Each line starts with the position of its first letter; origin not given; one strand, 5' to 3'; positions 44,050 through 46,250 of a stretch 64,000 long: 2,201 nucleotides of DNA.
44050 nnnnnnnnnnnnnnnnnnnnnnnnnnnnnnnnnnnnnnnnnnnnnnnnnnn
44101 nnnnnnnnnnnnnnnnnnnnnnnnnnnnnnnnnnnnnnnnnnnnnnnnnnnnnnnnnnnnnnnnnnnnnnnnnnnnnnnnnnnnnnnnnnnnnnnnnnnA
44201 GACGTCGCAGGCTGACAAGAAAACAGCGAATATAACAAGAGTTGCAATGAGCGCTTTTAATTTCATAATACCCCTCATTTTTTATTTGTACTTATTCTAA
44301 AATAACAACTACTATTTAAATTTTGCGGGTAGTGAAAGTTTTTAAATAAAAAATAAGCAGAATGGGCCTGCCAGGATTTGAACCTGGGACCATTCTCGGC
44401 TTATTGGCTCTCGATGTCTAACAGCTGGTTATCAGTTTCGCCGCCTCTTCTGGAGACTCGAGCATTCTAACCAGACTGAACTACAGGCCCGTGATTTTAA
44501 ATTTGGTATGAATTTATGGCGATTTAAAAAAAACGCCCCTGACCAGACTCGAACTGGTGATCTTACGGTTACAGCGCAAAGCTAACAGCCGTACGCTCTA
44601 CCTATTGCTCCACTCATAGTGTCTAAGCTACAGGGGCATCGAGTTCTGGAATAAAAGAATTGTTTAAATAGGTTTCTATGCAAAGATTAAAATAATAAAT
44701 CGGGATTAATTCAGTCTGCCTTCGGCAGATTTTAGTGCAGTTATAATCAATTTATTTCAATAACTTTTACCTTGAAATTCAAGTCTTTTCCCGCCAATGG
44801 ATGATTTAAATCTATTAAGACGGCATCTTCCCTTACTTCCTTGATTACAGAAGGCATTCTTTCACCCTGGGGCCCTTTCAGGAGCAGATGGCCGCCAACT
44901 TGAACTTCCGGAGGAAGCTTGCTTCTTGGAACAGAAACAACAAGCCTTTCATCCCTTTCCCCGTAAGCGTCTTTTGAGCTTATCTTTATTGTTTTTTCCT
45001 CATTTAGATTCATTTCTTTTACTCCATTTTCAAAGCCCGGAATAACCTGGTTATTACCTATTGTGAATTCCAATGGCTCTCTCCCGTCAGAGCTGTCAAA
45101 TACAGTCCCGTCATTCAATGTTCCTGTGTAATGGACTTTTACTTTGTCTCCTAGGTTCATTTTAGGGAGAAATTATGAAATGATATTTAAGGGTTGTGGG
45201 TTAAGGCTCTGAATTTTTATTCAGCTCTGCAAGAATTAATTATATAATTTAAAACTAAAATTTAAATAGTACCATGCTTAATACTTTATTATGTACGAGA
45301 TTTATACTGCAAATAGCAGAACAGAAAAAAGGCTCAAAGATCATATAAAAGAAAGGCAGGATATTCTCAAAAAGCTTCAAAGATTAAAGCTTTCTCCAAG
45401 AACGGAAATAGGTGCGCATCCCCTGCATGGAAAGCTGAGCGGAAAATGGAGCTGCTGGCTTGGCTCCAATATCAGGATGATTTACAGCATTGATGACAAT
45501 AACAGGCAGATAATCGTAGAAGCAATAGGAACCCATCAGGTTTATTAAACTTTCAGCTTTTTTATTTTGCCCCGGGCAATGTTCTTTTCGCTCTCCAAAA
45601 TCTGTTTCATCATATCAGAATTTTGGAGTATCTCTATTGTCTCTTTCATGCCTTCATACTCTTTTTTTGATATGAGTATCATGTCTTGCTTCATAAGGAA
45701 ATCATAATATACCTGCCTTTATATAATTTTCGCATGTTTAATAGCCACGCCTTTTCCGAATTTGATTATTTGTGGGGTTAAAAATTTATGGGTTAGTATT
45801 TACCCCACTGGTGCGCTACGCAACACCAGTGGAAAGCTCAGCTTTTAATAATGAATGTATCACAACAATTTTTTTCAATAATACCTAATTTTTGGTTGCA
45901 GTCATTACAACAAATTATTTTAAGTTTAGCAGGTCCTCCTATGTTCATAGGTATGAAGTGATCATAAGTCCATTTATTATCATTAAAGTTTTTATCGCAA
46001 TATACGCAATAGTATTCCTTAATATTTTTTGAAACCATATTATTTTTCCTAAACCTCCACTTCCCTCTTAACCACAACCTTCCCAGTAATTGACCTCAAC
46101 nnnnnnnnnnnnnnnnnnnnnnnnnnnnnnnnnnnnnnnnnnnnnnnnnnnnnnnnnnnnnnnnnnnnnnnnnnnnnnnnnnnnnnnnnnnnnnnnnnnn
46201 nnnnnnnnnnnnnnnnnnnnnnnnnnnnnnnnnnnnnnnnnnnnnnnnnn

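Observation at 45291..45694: Orphan YoeB-like toxin with a convergently oriented, N-terminally truncated YefM-like antitoxin fragment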

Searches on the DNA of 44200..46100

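Call 49: search_rna_families(source=window, start=44200, end=46100, threshold=evalue, max_evalue=1)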
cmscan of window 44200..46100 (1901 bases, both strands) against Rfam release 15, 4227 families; matches with E-value up to 1: 2.
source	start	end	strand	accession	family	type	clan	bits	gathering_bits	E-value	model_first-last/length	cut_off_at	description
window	44363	44490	-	RF00005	tRNA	Gene; tRNA;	CL00001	46.5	29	2.7e-08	1-71/71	no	tRNA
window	44541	44613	-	RF00005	tRNA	Gene; tRNA;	CL00001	23.1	29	0.073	7-64/71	no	tRNA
